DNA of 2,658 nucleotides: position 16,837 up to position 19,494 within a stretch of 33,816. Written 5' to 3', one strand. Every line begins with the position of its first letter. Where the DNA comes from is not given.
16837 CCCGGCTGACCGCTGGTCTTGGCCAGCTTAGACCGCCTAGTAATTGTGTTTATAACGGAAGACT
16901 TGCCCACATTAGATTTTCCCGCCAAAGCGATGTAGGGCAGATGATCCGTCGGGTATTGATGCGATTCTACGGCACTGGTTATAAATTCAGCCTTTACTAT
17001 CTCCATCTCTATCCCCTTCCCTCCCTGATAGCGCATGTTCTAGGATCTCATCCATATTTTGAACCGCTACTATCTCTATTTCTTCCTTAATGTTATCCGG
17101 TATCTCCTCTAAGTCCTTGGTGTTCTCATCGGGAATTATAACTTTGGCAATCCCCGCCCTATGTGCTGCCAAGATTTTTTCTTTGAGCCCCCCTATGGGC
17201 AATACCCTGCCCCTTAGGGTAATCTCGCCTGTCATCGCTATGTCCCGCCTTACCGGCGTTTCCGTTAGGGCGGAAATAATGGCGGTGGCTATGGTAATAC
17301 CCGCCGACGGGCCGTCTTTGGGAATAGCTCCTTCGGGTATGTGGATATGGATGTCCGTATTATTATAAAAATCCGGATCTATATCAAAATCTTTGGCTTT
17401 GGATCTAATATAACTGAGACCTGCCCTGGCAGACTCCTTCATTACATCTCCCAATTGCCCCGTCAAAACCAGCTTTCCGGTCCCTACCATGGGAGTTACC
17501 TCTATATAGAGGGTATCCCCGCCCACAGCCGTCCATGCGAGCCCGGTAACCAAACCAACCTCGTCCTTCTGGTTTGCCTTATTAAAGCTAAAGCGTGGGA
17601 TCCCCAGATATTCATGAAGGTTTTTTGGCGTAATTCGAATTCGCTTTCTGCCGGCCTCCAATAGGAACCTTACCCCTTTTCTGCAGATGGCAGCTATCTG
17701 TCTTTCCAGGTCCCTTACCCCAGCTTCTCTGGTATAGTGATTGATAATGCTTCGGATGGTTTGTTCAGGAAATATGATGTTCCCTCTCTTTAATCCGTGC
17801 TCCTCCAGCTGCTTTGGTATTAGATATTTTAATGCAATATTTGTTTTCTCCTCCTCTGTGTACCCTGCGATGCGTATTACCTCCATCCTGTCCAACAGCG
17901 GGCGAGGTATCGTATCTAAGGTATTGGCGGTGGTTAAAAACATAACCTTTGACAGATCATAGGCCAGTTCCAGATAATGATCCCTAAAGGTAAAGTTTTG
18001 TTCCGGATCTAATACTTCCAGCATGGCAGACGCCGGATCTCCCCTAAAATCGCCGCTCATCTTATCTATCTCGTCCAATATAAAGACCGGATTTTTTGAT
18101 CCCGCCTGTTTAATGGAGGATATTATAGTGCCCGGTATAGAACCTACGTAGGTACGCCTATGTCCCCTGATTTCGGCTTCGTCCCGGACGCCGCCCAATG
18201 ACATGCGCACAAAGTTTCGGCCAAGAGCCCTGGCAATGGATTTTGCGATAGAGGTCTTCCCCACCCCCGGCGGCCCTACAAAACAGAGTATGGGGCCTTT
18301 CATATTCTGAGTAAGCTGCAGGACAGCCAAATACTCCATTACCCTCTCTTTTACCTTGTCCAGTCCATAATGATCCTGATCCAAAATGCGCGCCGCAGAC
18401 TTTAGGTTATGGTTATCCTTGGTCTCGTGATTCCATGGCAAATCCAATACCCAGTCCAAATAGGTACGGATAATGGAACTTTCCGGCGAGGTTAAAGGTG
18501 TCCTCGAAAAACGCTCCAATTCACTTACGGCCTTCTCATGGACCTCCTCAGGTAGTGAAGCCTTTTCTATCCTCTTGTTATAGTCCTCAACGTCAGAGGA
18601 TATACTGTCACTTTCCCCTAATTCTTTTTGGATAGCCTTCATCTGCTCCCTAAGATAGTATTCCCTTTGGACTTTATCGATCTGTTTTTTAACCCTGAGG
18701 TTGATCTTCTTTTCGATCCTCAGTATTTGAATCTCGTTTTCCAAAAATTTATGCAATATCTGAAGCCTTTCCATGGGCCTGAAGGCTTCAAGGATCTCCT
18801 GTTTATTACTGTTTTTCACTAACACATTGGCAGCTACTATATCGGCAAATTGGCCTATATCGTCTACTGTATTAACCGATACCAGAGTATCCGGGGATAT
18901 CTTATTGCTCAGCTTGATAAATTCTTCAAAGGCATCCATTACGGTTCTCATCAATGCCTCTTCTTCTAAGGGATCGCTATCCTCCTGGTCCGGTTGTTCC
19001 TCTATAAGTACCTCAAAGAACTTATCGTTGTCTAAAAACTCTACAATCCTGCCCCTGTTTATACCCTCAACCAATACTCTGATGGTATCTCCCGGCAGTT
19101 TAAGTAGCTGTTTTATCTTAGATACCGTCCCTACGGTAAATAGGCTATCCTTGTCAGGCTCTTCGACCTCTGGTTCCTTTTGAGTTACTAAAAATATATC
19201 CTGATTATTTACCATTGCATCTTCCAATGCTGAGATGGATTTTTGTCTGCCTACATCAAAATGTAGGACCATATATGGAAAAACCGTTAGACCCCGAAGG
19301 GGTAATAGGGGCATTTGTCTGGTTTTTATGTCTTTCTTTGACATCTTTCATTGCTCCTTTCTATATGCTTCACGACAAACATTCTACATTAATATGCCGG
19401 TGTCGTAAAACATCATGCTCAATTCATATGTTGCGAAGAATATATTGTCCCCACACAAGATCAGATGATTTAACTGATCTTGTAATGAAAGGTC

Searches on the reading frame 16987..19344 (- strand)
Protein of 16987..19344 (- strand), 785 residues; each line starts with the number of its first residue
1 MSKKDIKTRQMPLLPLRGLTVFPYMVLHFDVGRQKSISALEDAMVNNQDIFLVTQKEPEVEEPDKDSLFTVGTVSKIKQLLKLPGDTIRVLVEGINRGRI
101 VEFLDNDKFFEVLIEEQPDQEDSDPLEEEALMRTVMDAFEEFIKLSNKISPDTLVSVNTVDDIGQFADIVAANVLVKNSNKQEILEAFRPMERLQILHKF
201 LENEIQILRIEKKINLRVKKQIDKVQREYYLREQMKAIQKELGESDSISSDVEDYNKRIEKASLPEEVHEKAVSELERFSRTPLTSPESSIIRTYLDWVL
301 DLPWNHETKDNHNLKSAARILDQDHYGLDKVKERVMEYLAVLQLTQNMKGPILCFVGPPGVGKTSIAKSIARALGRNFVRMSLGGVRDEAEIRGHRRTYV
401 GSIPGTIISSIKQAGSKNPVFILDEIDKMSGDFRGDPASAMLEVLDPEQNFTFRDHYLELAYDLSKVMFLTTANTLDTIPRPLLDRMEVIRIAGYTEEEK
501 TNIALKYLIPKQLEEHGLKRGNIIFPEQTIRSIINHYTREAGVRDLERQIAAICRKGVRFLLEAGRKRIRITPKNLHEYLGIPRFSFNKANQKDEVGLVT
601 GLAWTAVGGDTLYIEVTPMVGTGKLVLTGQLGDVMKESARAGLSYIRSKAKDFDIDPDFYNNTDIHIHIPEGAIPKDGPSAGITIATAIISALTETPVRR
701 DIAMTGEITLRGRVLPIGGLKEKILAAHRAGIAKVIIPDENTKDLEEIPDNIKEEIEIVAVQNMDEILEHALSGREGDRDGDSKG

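Call 10: search_protein_families(library=pfam, proteins=[window:16987-19344:-])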
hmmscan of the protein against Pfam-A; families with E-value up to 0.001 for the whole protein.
window:16987-19344:- (785 aa): 9 families
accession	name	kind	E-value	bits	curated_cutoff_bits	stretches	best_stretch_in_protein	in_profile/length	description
PF05362.19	Lon_C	-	3.2e-98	327.8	21.1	1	571-773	2-204/205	Lon protease (S16) C-terminal proteolytic domain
PF02190.22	LON_substr_bdg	-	1.3e-51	175.8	28.7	1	11-202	2-199/200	ATP-dependent protease La (LON) substrate-binding domain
PF00004.35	AAA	-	1.4e-25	90.7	21.2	1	353-491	1-127/131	ATPase family associated with various cellular activities (AAA)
PF22667.2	Lon_lid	-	4.7e-20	71.4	27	1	514-566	1-54/57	Lon protease AAA+ ATPase lid domain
PF13541.12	ChlI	-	1.4e-09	38.3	27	1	615-741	2-121/121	Subunit ChlI of Mg-chelatase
PF07728.20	AAA_5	-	6.3e-09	36.4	22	1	353-486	2-138/139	AAA domain (dynein-related subfamily)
PF08298.17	AAA_PrkA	-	2.7e-05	23.8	25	1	322-375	58-110/358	PrkA AAA domain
PF13401.12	AAA_22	-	0.00029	21.6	27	0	351-430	6-97/130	AAA domain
PF05496.18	RuvB_N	-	0.00068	19.9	27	0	324-382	8-65/159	Holliday junction DNA helicase RuvB P-loop domain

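Call 14: find_related_loci(query=window:16987-19344:-, collection=genome_contigs, flank=8000)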
Query window:16987-19344:- (785 aa) in genome_contigs; peptide patterns used: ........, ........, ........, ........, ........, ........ (x = any residue, [..] = any of these).
403 stretches matched a pattern; 256 encode a relative of the query (tblastn E <= 1e-3); the best 80 are kept; 80 distinct loci.
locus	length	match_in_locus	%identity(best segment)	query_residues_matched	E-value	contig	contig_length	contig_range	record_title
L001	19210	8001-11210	58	9-772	0e+0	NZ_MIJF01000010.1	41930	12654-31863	Vulcanibacillus modesticaldus strain BR DSM-14931_Contig_17_85X, whole genome shotgun sequence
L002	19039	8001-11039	59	21-776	0e+0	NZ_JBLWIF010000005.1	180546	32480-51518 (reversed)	Tepidibacillus sp. LV47 NODE_5_length_180546_cov_201.984138, whole genome shotgun sequence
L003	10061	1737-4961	59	21-783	0e+0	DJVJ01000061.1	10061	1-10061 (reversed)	MAG TPA_asm: Bacillales bacterium UBA6259 UBA6259_contig_38516, whole genome shotgun sequence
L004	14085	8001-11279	58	9-776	0e+0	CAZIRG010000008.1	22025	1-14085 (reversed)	MAG TPA_asm: uncultured Syntrophomonadaceae bacterium isolate binchicken_co375_97 genome assembly, contig: NODE_627_leng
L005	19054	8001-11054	58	21-776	0e+0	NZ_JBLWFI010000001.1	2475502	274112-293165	Tepidibacillus infernus strain MBL-TLP NODE_1_length_2475502_cov_35.665137, whole genome shotgun sequence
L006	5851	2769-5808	58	21-776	0e+0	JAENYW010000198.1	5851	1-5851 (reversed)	MAG: Tepidibacillus decaturensis isolate BL5_bin.8 BL5_bin8_NODE_1636_length_5851_cov_3.734472, whole genome shotgun seq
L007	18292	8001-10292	54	11-774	0e+0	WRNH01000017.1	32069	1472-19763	MAG: Endomicrobia bacterium isolate Th196P4bin33 JGI24702J35022_10000220, whole genome shotgun sequence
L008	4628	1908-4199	55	11-774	0e+0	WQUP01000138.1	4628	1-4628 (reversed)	MAG: Endomicrobia bacterium isolate Cu122P5bin43 JGI20166J26741_11598429, whole genome shotgun sequence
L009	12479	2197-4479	54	11-772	0e+0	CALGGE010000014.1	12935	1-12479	MAG TPA_asm: uncultured Elusimicrobia bacterium isolate ERR1278072_bin.71_CONCOCT_v1.1_MAG genome assembly, contig: ERZ8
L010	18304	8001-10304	55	10-775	0e+0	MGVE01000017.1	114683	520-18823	MAG: Elusimicrobia bacterium RIFOXYA2_FULL_47_53 rifoxya2_full_scaffold_58, whole genome shotgun sequence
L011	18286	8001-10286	54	11-772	0e+0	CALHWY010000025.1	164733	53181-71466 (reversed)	MAG TPA_asm: uncultured Endomicrobia bacterium isolate ERR589356_bin.57_CONCOCT_v1.1_MAG genome assembly, contig: ERZ772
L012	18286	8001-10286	54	11-772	0e+0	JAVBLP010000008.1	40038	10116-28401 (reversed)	MAG: Endomicrobiaceae bacterium isolate EPI_MAG_00026 c_000000293068, whole genome shotgun sequence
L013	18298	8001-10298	53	11-777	0e+0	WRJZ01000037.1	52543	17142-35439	MAG: Candidatus Endomicrobium neocapritermitis isolate Nt197P4_bin29 JGI24705J35276_12238756, whole genome shotgun seque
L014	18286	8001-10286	54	11-772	0e+0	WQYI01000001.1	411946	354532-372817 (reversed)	MAG: Candidatus Endomicrobium embiratermitis isolate Emb289P3_bin85 Ga0123356_10000001, whole genome shotgun sequence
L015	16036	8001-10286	54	11-772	0e+0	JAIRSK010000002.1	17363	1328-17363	MAG: Candidatus Endomicrobiellum devescovinae isolate Ct408_bin22 k119_4389933, whole genome shotgun sequence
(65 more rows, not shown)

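Call 15: find_encoding_contigs(protein=window:16987-19344:-, flank=3000, max_places=6)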
Protein window:16987-19344:- (785 aa): no gene with exactly this product is on record in the collection.

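Call 17: find_homologous_proteins(query=window:16987-19344:-, max_evalue=1e-100)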
Query window:16987-19344:- (785 aa): 8000 proteins with E <= 1e-100 among 8000 candidates; the best 120 are listed.
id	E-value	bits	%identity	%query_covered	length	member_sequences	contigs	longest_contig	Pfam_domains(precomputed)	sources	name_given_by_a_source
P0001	0.0e+0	1738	100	100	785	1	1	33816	PF02190.23,PF05362.20,PF00004.36,PF22667.3,PF07728.21,PF13541.13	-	-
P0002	0.0e+0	1737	100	100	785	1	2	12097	PF02190.23,PF05362.20,PF00004.36,PF22667.3,PF07728.21,PF13541.13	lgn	-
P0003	0.0e+0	1736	100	100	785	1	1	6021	PF02190.23,PF05362.20,PF00004.36,PF22667.3,PF07728.21,PF13541.13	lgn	-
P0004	0.0e+0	1735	100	100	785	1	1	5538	PF02190.23,PF05362.20,PF00004.36,PF22667.3,PF07728.21,PF13541.13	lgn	-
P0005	0.0e+0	1604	91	100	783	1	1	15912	PF02190.23,PF05362.20,PF00004.36,PF22667.3,PF07728.21,PF13541.13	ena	-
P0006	0.0e+0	1603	91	100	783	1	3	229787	PF02190.23,PF05362.20,PF00004.36,PF22667.3,PF07728.21,PF13541.13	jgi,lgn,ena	jgi:ATP-dependent Lon protease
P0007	0.0e+0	1603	91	100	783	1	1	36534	PF02190.23,PF05362.20,PF00004.36,PF22667.3,PF07728.21,PF13541.13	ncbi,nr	ncbi:MAG TPA: endopeptidase La [Clostridiales bacterium]|nr:endopeptidase La [Clostridiales bacteriu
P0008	0.0e+0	1602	91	100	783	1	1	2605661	PF02190.23,PF05362.20,PF00004.36,PF22667.3,PF07728.21,PF13541.13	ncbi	-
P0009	0.0e+0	1601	91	100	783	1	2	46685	PF02190.23,PF05362.20,PF00004.36,PF22667.3,PF07728.21,PF13541.13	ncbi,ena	-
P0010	0.0e+0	1600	92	99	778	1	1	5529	PF02190.23,PF05362.20,PF00004.36,PF22667.3,PF07728.21,PF13541.13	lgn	-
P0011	0.0e+0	1598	91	100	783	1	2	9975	PF02190.23,PF05362.20,PF00004.36,PF22667.3,PF07728.21,PF13541.13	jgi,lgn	jgi:ATP-dependent Lon protease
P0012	0.0e+0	1598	92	99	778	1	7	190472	PF02190.23,PF05362.20,PF00004.36,PF22667.3,PF07728.21,PF13541.13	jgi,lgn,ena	jgi:ATP-dependent Lon protease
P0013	0.0e+0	1598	92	99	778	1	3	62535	PF02190.23,PF05362.20,PF00004.36,PF22667.3,PF07728.21,PF13541.13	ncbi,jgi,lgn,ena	-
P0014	0.0e+0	1595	92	99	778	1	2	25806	PF02190.23,PF05362.20,PF00004.36,PF22667.3,PF07728.21,PF13541.13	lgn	-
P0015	0.0e+0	1592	92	99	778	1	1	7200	PF02190.23,PF05362.20,PF00004.36,PF22667.3,PF07728.21,PF13541.13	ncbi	-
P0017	0.0e+0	1588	90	100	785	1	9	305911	PF02190.23,PF05362.20,PF00004.36,PF22667.3,PF07728.21,PF13541.13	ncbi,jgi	ncbi:MAG: endopeptidase La [Caldicoprobacterales bacterium]|jgi:ATP-dependent Lon protease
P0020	0.0e+0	1509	85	100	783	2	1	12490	PF02190.23,PF05362.20,PF00004.36,PF22667.3,PF07728.21,PF13541.13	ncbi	-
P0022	0.0e+0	1469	83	100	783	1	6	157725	PF02190.23,PF05362.20,PF00004.36,PF22667.3,PF07728.21,PF13541.13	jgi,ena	-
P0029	0.0e+0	1414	80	100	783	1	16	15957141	PF02190.23,PF05362.20,PF00004.36,PF22667.3,PF07728.21,PF13541.13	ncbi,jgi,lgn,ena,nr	ncbi:MAG: endopeptidase La [Caldicoprobacterales bacterium]|jgi:ATP-dependent Lon protease|nr:endope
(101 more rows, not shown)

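Call 18: find_encoding_contigs(protein=P0008, flank=10000, max_places=3)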
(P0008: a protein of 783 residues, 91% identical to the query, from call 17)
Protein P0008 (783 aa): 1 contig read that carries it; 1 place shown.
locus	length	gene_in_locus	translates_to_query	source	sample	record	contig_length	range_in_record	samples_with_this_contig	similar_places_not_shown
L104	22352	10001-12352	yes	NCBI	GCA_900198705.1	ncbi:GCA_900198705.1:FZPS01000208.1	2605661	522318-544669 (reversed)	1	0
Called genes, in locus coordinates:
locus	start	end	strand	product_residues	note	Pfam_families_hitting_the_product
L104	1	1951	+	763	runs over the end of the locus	-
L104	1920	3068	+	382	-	PF13439:Glyco_transf_4, PF13477:Glyco_trans_4_2, PF13579:Glyco_trans_4_4, PF20706:GT4-conflict (weak), PF00534:Glycos_transf_1, PF13692:Glyco_trans_1_4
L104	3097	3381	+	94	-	PF01169:GDT1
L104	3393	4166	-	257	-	PF00106:adh_short, PF13561:adh_short_C2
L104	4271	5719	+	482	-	PF05697:Trigger_N, PF00254:FKBP_C, PF05698:Trigger_C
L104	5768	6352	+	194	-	PF00574:CLP_protease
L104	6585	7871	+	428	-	PF06689:zf-C4_ClpX, PF01078:Mg_chelatase (faint), PF07724:AAA_2, PF00004:AAA, PF07728:AAA_5 (weak), PF10431:ClpB_D2-small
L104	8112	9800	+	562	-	PF00158:Sigma54_activat, PF01078:Mg_chelatase, PF05496:RuvB_N (weak), PF00004:AAA, PF07728:AAA_5 (faint), PF05362:Lon_C, PF13541:ChlI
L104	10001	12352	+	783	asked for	PF02190:LON_substr_bdg, PF00004:AAA, PF07728:AAA_5, PF22667:Lon_lid, PF05362:Lon_C, PF13541:ChlI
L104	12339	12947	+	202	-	PF03193:RsgA_GTPase (faint), PF01926:MMR_HSR1, PF02421:FeoB_N, PF00009:GTP_EFTU (weak)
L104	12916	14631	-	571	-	-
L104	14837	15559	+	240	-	-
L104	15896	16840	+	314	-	PF04307:YdjM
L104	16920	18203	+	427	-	PF13490:zf-HC2, PF14257:DUF4349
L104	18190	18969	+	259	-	PF04402:SIMPL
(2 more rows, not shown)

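Call 19: find_encoding_contigs(protein=P0017, flank=10000, max_places=3)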
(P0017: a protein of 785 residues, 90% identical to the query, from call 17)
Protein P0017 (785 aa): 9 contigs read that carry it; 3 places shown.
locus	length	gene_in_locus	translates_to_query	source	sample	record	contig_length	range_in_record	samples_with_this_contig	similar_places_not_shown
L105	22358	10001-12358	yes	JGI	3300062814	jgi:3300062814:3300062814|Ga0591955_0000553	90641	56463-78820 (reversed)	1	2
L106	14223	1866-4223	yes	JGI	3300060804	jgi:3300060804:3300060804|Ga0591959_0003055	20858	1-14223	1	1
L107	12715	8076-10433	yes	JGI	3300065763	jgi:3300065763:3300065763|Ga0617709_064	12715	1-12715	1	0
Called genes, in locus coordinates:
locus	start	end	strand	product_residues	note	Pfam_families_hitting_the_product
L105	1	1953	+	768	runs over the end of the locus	-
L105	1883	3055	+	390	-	PF13477:Glyco_trans_4_2, PF13439:Glyco_transf_4, PF13579:Glyco_trans_4_4, PF20706:GT4-conflict (weak), PF00534:Glycos_transf_1, PF13692:Glyco_trans_1_4, PF13524:Glyco_trans_1_2 (faint)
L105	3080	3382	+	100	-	PF01169:GDT1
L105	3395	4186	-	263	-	PF00106:adh_short, PF13561:adh_short_C2, PF08659:KR (faint)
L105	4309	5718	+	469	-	PF05697:Trigger_N, PF00254:FKBP_C, PF05698:Trigger_C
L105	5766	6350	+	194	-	PF00574:CLP_protease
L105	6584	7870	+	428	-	PF06689:zf-C4_ClpX, PF01078:Mg_chelatase (faint), PF07724:AAA_2, PF00004:AAA, PF07728:AAA_5 (weak), PF10431:ClpB_D2-small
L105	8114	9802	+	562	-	PF00158:Sigma54_activat, PF01078:Mg_chelatase, PF05496:RuvB_N (weak), PF00004:AAA, PF07728:AAA_5 (faint), PF05362:Lon_C, PF13541:ChlI (weak)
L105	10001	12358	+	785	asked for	PF02190:LON_substr_bdg, PF00004:AAA, PF07728:AAA_5, PF22667:Lon_lid, PF05362:Lon_C, PF13541:ChlI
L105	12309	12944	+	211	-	PF03193:RsgA_GTPase (faint), PF01926:MMR_HSR1, PF02421:FeoB_N, PF00009:GTP_EFTU (weak)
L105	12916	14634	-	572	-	-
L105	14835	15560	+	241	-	-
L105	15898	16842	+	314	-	PF04307:YdjM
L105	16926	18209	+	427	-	PF13490:zf-HC2, PF14257:DUF4349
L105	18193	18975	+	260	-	PF04402:SIMPL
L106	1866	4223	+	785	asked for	PF02190:LON_substr_bdg, PF00004:AAA, PF07728:AAA_5, PF22667:Lon_lid, PF05362:Lon_C, PF13541:ChlI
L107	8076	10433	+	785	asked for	PF02190:LON_substr_bdg, PF00004:AAA, PF07728:AAA_5, PF22667:Lon_lid, PF05362:Lon_C, PF13541:ChlI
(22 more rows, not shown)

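Call 20: find_encoding_contigs(protein=P0029, flank=10000, max_places=3)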
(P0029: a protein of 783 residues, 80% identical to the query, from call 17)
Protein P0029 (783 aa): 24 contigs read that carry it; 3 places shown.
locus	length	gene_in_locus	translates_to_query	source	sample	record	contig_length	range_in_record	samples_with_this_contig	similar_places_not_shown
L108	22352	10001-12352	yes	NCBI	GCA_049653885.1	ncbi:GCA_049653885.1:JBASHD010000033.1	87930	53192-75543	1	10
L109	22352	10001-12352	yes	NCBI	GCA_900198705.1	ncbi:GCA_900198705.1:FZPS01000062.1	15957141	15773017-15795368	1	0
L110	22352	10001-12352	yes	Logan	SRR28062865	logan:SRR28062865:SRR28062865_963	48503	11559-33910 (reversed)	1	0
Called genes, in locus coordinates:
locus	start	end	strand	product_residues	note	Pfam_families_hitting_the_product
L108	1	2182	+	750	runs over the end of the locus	PF01676:Metalloenzyme (faint)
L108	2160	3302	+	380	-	PF13439:Glyco_transf_4, PF13477:Glyco_trans_4_2, PF13579:Glyco_trans_4_4, PF20706:GT4-conflict (weak), PF00534:Glycos_transf_1, PF13692:Glyco_trans_1_4, PF13524:Glyco_trans_1_2 (weak)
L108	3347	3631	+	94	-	PF01169:GDT1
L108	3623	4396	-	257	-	PF00106:adh_short, PF08659:KR (weak), PF13561:adh_short_C2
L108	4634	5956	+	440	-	PF05697:Trigger_N, PF00254:FKBP_C, PF05698:Trigger_C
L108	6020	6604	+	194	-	PF00574:CLP_protease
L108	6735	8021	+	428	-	PF06689:zf-C4_ClpX, PF05496:RuvB_N (faint), PF01078:Mg_chelatase (faint), PF07724:AAA_2, PF00004:AAA, PF07728:AAA_5 (weak), PF10431:ClpB_D2-small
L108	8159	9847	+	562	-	PF00158:Sigma54_activat, PF01078:Mg_chelatase, PF05496:RuvB_N (weak), PF13191:AAA_16 (weak), PF00004:AAA, PF07728:AAA_5 (weak), PF05362:Lon_C, PF13541:ChlI (weak)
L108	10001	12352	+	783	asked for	PF02190:LON_substr_bdg, PF00004:AAA, PF07728:AAA_5, PF22667:Lon_lid, PF05362:Lon_C, PF13541:ChlI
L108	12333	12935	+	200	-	PF01926:MMR_HSR1, PF02421:FeoB_N, PF03193:RsgA_GTPase (weak), PF00009:GTP_EFTU (weak)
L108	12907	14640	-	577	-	-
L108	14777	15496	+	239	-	-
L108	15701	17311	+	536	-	PF00370:FGGY_N, PF02782:FGGY_C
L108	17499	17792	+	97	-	-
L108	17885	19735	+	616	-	PF00122:E1-E2_ATPase, PF00702:Hydrolase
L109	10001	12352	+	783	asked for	PF02190:LON_substr_bdg, PF00004:AAA, PF07728:AAA_5, PF22667:Lon_lid, PF05362:Lon_C, PF13541:ChlI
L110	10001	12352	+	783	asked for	PF02190:LON_substr_bdg, PF00004:AAA, PF07728:AAA_5, PF22667:Lon_lid, PF05362:Lon_C, PF13541:ChlI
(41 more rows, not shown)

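Call 30: find_encoding_contigs(protein=P0002, flank=10000, max_places=4)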
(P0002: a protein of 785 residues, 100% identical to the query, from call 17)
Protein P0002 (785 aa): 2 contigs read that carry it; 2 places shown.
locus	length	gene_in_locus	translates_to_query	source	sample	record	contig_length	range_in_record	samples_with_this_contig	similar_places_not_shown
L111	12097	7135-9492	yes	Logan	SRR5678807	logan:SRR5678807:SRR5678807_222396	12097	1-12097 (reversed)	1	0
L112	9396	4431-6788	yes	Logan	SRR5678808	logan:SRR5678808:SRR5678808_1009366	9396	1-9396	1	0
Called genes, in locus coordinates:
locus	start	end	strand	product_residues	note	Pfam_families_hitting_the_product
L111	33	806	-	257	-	PF00106:adh_short, PF13561:adh_short_C2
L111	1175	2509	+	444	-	PF05697:Trigger_N, PF00254:FKBP_C, PF05698:Trigger_C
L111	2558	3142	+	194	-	PF00574:CLP_protease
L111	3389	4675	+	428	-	PF06689:zf-C4_ClpX, PF01078:Mg_chelatase (faint), PF07724:AAA_2, PF00004:AAA, PF07728:AAA_5 (weak), PF10431:ClpB_D2-small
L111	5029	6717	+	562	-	PF00158:Sigma54_activat, PF01078:Mg_chelatase, PF05496:RuvB_N (weak), PF13191:AAA_16 (faint), PF00004:AAA, PF07728:AAA_5 (faint), PF05362:Lon_C, PF13541:ChlI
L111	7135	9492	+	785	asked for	PF02190:LON_substr_bdg, PF00004:AAA, PF07728:AAA_5, PF22667:Lon_lid, PF05362:Lon_C, PF13541:ChlI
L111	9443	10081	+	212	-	PF03193:RsgA_GTPase (faint), PF00009:GTP_EFTU (faint), PF02421:FeoB_N, PF01926:MMR_HSR1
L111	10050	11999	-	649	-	-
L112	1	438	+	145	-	?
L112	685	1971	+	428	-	PF06689:zf-C4_ClpX, PF01078:Mg_chelatase (faint), PF07724:AAA_2, PF00004:AAA, PF07728:AAA_5 (weak), PF10431:ClpB_D2-small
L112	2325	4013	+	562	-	PF00158:Sigma54_activat, PF01078:Mg_chelatase, PF05496:RuvB_N (weak), PF13191:AAA_16 (faint), PF00004:AAA, PF07728:AAA_5 (faint), PF05362:Lon_C, PF13541:ChlI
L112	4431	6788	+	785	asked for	PF02190:LON_substr_bdg, PF00004:AAA, PF07728:AAA_5, PF22667:Lon_lid, PF05362:Lon_C, PF13541:ChlI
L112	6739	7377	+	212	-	PF03193:RsgA_GTPase (faint), PF00009:GTP_EFTU (faint), PF02421:FeoB_N, PF01926:MMR_HSR1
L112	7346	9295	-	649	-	-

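Call 31: find_encoding_contigs(protein=P0020, flank=10000, max_places=3)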
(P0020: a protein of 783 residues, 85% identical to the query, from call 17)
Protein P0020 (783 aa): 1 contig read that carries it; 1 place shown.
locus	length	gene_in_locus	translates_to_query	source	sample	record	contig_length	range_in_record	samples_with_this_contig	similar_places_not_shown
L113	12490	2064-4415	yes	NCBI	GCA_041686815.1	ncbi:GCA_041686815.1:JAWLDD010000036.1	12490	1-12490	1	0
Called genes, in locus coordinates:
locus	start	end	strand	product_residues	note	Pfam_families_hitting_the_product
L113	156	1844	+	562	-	PF00158:Sigma54_activat, PF01078:Mg_chelatase, PF05496:RuvB_N (weak), PF13191:AAA_16 (weak), PF00004:AAA, PF07728:AAA_5 (faint), PF05362:Lon_C, PF13541:ChlI (weak)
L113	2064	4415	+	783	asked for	PF02190:LON_substr_bdg, PF00004:AAA, PF07728:AAA_5, PF22667:Lon_lid, PF05362:Lon_C, PF13541:ChlI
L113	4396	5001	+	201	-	PF01926:MMR_HSR1, PF02421:FeoB_N, PF03193:RsgA_GTPase (weak), PF00009:GTP_EFTU (weak)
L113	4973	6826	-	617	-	-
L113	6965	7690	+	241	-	-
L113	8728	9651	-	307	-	PF05857:TraX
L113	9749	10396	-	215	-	-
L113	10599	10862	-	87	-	PF04542:Sigma70_r2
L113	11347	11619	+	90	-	-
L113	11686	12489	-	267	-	?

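Call 32: find_encoding_contigs(protein=P0022, flank=10000, max_places=3)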
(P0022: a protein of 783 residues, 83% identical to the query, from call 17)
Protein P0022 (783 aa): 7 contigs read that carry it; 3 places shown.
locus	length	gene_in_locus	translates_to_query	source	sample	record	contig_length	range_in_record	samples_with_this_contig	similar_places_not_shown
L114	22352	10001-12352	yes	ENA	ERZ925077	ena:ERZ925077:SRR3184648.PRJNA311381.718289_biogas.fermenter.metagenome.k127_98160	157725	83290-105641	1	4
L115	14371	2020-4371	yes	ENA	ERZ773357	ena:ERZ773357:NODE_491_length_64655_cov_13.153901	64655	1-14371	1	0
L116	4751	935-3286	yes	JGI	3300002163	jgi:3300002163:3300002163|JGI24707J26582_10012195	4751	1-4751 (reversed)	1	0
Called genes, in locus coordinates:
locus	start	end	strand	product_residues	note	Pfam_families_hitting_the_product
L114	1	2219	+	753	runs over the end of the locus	-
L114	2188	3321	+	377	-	PF13439:Glyco_transf_4, PF13477:Glyco_trans_4_2 (weak), PF13579:Glyco_trans_4_4, PF20706:GT4-conflict, PF00534:Glycos_transf_1, PF13692:Glyco_trans_1_4, PF13524:Glyco_trans_1_2 (weak)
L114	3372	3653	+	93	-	PF01169:GDT1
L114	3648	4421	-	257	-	PF00106:adh_short, PF13561:adh_short_C2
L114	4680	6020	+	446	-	PF05697:Trigger_N, PF00254:FKBP_C, PF05698:Trigger_C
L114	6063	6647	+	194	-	PF00574:CLP_protease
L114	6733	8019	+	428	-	PF06689:zf-C4_ClpX, PF01078:Mg_chelatase (faint), PF07724:AAA_2, PF00004:AAA, PF07728:AAA_5 (weak), PF10431:ClpB_D2-small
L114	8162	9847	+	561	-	PF00158:Sigma54_activat, PF01078:Mg_chelatase, PF05496:RuvB_N (weak), PF13191:AAA_16 (weak), PF00004:AAA, PF07728:AAA_5 (weak), PF05362:Lon_C, PF13541:ChlI (weak)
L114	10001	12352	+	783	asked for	PF02190:LON_substr_bdg, PF00004:AAA, PF07728:AAA_5, PF22667:Lon_lid, PF05362:Lon_C, PF13541:ChlI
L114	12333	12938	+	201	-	PF00009:GTP_EFTU (faint), PF01926:MMR_HSR1, PF02421:FeoB_N, PF03193:RsgA_GTPase (faint)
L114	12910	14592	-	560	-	-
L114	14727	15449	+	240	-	-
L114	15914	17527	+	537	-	PF00370:FGGY_N, PF02782:FGGY_C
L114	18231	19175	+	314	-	PF04307:YdjM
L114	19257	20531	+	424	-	PF13490:zf-HC2 (faint), PF14257:DUF4349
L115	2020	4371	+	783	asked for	PF02190:LON_substr_bdg, PF00004:AAA, PF07728:AAA_5, PF22667:Lon_lid, PF05362:Lon_C, PF13541:ChlI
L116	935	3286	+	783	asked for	PF02190:LON_substr_bdg, PF00004:AAA, PF07728:AAA_5, PF22667:Lon_lid, PF05362:Lon_C, PF13541:ChlI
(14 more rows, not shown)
